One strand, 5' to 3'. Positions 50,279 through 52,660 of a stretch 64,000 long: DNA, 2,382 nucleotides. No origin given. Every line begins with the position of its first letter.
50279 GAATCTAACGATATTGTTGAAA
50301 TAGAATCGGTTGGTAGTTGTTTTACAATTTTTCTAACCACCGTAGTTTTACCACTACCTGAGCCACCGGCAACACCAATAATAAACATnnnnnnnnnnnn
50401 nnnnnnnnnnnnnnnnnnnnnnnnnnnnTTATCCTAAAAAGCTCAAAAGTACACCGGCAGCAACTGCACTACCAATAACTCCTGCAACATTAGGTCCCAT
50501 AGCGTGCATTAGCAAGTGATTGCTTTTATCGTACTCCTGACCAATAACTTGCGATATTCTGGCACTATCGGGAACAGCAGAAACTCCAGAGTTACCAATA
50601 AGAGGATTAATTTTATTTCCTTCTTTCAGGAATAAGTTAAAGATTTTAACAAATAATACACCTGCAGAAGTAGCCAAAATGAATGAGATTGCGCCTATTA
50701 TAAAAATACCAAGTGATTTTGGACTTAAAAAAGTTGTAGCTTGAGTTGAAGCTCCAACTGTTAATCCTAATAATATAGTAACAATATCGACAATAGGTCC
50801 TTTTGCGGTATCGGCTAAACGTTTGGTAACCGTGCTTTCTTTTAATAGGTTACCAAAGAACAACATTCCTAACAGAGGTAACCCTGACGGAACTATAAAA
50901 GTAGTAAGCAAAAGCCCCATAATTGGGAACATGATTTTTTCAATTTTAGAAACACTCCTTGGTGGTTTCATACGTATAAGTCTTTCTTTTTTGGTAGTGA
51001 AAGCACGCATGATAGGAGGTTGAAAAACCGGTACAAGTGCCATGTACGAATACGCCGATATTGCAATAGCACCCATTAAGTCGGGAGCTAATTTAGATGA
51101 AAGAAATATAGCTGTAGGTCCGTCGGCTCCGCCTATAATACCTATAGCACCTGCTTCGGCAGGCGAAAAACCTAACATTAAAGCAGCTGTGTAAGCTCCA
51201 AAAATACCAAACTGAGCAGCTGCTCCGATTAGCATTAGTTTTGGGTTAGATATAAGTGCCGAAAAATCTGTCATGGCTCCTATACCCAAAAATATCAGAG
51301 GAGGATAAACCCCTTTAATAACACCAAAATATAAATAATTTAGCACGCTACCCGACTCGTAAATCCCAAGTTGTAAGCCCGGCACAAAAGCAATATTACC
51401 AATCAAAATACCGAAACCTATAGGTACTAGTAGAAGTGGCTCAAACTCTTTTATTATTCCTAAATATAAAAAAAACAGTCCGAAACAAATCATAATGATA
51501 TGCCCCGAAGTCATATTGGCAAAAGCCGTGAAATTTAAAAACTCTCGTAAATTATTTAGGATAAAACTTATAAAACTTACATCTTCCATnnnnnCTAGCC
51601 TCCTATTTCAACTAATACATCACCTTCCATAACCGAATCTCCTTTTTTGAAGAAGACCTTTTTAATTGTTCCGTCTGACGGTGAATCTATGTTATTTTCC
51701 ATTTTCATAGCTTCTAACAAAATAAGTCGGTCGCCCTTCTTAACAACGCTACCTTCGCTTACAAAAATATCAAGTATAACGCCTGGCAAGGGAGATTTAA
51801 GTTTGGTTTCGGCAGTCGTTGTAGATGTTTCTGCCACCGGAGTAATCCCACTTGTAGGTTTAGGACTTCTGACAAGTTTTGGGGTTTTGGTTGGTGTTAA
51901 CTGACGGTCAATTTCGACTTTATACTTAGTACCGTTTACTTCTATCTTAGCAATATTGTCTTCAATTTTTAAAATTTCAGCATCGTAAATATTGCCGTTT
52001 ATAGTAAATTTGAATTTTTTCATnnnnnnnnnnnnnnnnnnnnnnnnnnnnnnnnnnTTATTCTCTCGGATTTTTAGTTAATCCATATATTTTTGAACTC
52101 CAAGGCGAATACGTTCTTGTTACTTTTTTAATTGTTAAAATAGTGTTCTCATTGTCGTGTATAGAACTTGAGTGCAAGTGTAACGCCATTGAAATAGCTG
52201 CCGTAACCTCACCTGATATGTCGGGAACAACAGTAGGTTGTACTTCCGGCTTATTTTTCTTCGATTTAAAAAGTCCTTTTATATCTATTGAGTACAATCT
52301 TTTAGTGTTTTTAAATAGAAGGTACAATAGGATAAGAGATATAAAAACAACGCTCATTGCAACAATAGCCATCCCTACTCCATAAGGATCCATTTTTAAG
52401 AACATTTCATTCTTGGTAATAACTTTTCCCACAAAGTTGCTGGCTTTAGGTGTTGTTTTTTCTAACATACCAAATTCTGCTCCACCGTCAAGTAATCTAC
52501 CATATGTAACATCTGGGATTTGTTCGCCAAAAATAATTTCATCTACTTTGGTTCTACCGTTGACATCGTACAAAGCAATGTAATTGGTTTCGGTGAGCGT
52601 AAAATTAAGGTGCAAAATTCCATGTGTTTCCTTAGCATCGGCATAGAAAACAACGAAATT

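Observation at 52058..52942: Small decarboxylase subunit fused to an extracytoplasmic lamin-tail-like domain within the Na+-pumping methylmalonyl-CoA decarboxylase cluster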

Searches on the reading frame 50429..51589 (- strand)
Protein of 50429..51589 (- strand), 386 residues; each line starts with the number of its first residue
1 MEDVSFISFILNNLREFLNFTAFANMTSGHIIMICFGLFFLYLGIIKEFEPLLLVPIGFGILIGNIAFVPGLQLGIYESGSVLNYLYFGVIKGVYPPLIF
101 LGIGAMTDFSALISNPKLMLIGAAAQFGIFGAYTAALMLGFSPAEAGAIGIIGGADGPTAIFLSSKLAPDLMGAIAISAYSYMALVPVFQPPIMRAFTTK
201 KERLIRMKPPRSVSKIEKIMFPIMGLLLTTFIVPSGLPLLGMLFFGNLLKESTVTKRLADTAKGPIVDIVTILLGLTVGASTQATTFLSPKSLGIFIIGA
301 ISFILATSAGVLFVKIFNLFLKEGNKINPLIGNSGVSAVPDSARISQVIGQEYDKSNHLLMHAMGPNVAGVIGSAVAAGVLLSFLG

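Call 3: search_protein_families(library=pfam, proteins=[window:50429-51589:-], max_evalue=1)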
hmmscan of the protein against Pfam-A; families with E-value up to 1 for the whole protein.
window:50429-51589:- (386 aa): 2 families
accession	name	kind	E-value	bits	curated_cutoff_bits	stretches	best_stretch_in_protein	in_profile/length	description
PF03977.18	OAD_beta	-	1.1e-146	488.8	31.6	1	30-385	2-349/349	Na+-transporting oxaloacetate decarboxylase beta subunit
PF16913.11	PUNUT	-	0.0071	16.1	30.6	1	227-383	33-180/321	Purine nucleobase transmembrane transport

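Call 4: search_protein_families(library=ncbifam, proteins=[window:50429-51589:-], max_evalue=1)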
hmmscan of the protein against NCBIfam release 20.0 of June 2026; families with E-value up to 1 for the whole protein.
window:50429-51589:- (386 aa): 6 families
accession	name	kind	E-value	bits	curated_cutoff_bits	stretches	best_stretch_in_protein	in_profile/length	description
TIGR01109.1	Na_pump_decarbB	subfamily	2.3e-145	484.1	190.6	1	29-380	1-354/354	sodium ion-translocating decarboxylase subunit beta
NF012020.0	PRK15476.1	subfamily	1.2e-119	400.2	820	2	81-384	121-429/433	oxaloacetate decarboxylase subunit beta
NF012021.0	PRK15477.1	subfamily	7.7e-119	397.6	824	2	81-384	121-429/433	oxaloacetate decarboxylase subunit beta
NF012019.0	PRK15475.1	subfamily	1.1e-118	397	822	2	81-384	121-429/433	oxaloacetate decarboxylase subunit beta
TIGR03136.1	malonate_biotin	equivalog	8.4e-45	153.7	596.9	1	29-385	23-396/399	Na+-transporting malonate decarboxylase, carboxybiotin decarboxylase subunit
NF010559.0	PRK13954.1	equivalog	0.082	13.4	176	1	268-324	37-94/120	large conductance mechanosensitive channel protein MscL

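Call 35: search_solved_structures(query=window:50429-51589:-, max_evalue=0.001)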
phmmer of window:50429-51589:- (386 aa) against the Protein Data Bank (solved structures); distinct sequences matched with E-value up to 0.001: 1.
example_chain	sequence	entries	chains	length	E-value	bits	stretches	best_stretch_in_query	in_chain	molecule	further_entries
6iva_A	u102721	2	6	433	2e-111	375.9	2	80-384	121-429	Oxaloacetate decarboxylase beta chain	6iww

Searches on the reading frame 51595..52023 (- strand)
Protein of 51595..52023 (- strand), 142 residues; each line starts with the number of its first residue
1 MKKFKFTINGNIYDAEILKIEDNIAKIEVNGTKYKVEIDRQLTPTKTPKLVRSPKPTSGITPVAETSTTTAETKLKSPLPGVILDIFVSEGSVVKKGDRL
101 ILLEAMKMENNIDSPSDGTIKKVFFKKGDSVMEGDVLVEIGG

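Call 3: search_protein_families(library=pfam, proteins=[window:51595-52023:-], max_evalue=1)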
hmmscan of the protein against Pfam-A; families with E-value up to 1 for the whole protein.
window:51595-52023:- (142 aa): 11 families
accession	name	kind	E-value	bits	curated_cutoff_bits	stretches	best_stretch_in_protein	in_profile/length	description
PF00364.28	Biotin_lipoyl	-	7.6e-19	67.8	22.1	1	74-140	2-73/73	Biotin-requiring enzyme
PF13533.13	Biotin_lipoyl_2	-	1.8e-13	50.3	29.8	2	74-100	2-28/32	Biotin-lipoyl like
PF16576.10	HlyD_D23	-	1.9e-07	31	30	2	52-103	88-139/214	Barrel-sandwich domain of CusB or HlyD membrane-fusion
PF13437.12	HlyD_3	-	6.2e-06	27.3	22.2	1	75-101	2-28/106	HlyD family secretion protein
PF06898.16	YqfD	-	0.00081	18.8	25.2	0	88-120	207-240/379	Putative stage IV sporulation protein YqfD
PF00358.26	PTS_EIIA_1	-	0.014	15.5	27.2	0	81-111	81-111/127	phosphoenolpyruvate-dependent sugar phosphotransferase system, EIIA 1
PF05896.17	NQRA_N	-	0.018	15.7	25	1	77-123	33-78/94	NqrA N-terminal barrel-sandwich hybrid domain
PF03793.24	PASTA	-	0.024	15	23.2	0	72-102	29-60/64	PASTA domain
PF05720.17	Dicty_CAD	-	0.058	13.8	23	1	4-37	32-63/82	Cell-cell adhesion domain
PF02749.22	QRPTase_N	-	0.11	13.1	27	0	80-104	37-61/82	Quinolinate phosphoribosyl transferase, N-terminal domain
PF01455.23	HupF_HypC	-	0.16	12.6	28.5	1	15-39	7-31/65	HupF/HypC family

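Call 4: search_protein_families(library=ncbifam, proteins=[window:51595-52023:-], max_evalue=1)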
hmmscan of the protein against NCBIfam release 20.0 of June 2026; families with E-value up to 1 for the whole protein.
window:51595-52023:- (142 aa): 36 families (the best 25 are shown)
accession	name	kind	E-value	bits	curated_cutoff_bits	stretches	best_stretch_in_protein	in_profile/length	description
NF004173.0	PRK05641.1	equivalog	9.9e-28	97.6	199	1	2-141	2-153/153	putative acetyl-CoA carboxylase biotin carboxyl carrier protein subunit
NF006761.0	PRK09282.1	domain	5.7e-22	77.9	402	1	23-140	465-589/591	pyruvate carboxylase subunit B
NF047903.1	MmDecMmdC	equivalog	1.1e-21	77.7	200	1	1-141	1-132/132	methylmalonyl-CoA decarboxylase subunit gamma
NF005117.0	PRK06549.1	equivalog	3.9e-21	76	159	1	2-140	3-129/130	acetyl-CoA carboxylase biotin carboxyl carrier protein subunit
NF010643.0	PRK14040.1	subfamily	3.9e-21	75.1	892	1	20-140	477-594/595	oxaloacetate decarboxylase subunit alpha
TIGR01108.1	oadA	equivalog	2.6e-19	69.1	756.5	1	20-137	470-582/582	sodium-extruding oxaloacetate decarboxylase subunit alpha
TIGR01235.1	pyruv_carbox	equivalog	9e-18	63.2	1114.45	1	65-140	1067-1142/1143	pyruvate carboxylase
NF009554.0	PRK12999.1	equivalog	1.6e-17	62.7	965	1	62-140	1067-1145/1147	pyruvate carboxylase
NF006079.0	PRK08225.1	equivalog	2.6e-14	53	95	1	75-140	4-69/70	acetyl-CoA carboxylase biotin carboxyl carrier protein subunit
TIGR02712.1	urea_carbox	equivalog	7.7e-14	50.4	1303.85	1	60-140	1120-1200/1201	urea carboxylase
NF004547.1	PRK05889.1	equivalog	1.1e-13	51.1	75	1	82-139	12-69/71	biotin/lipoyl-binding carrier protein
NF010645.0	PRK14042.1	equivalog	7.6e-12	44.7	1182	1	77-140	530-593/596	pyruvate carboxylase subunit B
TIGR00531.1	BCCP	equivalog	4.9e-09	36.8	115.2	1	76-140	83-154/156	acetyl-CoA carboxylase biotin carboxyl carrier protein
TIGR01843.1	type_I_hlyD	subfamily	2.2e-08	33.5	208.65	2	79-112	50-83/422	HlyD family type I secretion periplasmic adaptor subunit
NF005457.0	PRK07051.1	equivalog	5.1e-08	33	87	1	72-140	3-78/80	acetyl-CoA carboxylase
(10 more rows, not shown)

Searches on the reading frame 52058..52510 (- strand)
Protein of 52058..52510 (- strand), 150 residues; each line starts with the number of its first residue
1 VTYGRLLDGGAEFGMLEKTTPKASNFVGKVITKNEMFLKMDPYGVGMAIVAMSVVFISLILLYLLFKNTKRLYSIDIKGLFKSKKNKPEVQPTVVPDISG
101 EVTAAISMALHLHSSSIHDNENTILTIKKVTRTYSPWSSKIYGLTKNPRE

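Call 36: search_solved_structures(query=window:52058-52510:-, max_evalue=10, show_alignments=2)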
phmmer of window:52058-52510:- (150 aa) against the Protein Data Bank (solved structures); distinct sequences matched with E-value up to 10: 6.
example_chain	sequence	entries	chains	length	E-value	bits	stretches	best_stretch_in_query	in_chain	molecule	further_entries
6een_D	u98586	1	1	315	0.0096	19.7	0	1-19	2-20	Designer Pentatricopeptide Protein dPPR10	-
6een_B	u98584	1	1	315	0.0099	19.6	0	1-19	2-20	Designer Pentatricopeptide Protein dPPR10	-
4ozs_A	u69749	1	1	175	0.027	18.2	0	1-19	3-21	Alpha solenoid protein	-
6een_C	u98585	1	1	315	0.22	15.2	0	1-19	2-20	Designer Pentatricopeptide Protein dPPR10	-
6m6z_A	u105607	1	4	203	5.3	10.8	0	35-80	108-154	TMH4C4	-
6een_A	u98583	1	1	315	7.1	10.4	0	1-19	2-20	Designer Pentatricopeptide Protein dPPR10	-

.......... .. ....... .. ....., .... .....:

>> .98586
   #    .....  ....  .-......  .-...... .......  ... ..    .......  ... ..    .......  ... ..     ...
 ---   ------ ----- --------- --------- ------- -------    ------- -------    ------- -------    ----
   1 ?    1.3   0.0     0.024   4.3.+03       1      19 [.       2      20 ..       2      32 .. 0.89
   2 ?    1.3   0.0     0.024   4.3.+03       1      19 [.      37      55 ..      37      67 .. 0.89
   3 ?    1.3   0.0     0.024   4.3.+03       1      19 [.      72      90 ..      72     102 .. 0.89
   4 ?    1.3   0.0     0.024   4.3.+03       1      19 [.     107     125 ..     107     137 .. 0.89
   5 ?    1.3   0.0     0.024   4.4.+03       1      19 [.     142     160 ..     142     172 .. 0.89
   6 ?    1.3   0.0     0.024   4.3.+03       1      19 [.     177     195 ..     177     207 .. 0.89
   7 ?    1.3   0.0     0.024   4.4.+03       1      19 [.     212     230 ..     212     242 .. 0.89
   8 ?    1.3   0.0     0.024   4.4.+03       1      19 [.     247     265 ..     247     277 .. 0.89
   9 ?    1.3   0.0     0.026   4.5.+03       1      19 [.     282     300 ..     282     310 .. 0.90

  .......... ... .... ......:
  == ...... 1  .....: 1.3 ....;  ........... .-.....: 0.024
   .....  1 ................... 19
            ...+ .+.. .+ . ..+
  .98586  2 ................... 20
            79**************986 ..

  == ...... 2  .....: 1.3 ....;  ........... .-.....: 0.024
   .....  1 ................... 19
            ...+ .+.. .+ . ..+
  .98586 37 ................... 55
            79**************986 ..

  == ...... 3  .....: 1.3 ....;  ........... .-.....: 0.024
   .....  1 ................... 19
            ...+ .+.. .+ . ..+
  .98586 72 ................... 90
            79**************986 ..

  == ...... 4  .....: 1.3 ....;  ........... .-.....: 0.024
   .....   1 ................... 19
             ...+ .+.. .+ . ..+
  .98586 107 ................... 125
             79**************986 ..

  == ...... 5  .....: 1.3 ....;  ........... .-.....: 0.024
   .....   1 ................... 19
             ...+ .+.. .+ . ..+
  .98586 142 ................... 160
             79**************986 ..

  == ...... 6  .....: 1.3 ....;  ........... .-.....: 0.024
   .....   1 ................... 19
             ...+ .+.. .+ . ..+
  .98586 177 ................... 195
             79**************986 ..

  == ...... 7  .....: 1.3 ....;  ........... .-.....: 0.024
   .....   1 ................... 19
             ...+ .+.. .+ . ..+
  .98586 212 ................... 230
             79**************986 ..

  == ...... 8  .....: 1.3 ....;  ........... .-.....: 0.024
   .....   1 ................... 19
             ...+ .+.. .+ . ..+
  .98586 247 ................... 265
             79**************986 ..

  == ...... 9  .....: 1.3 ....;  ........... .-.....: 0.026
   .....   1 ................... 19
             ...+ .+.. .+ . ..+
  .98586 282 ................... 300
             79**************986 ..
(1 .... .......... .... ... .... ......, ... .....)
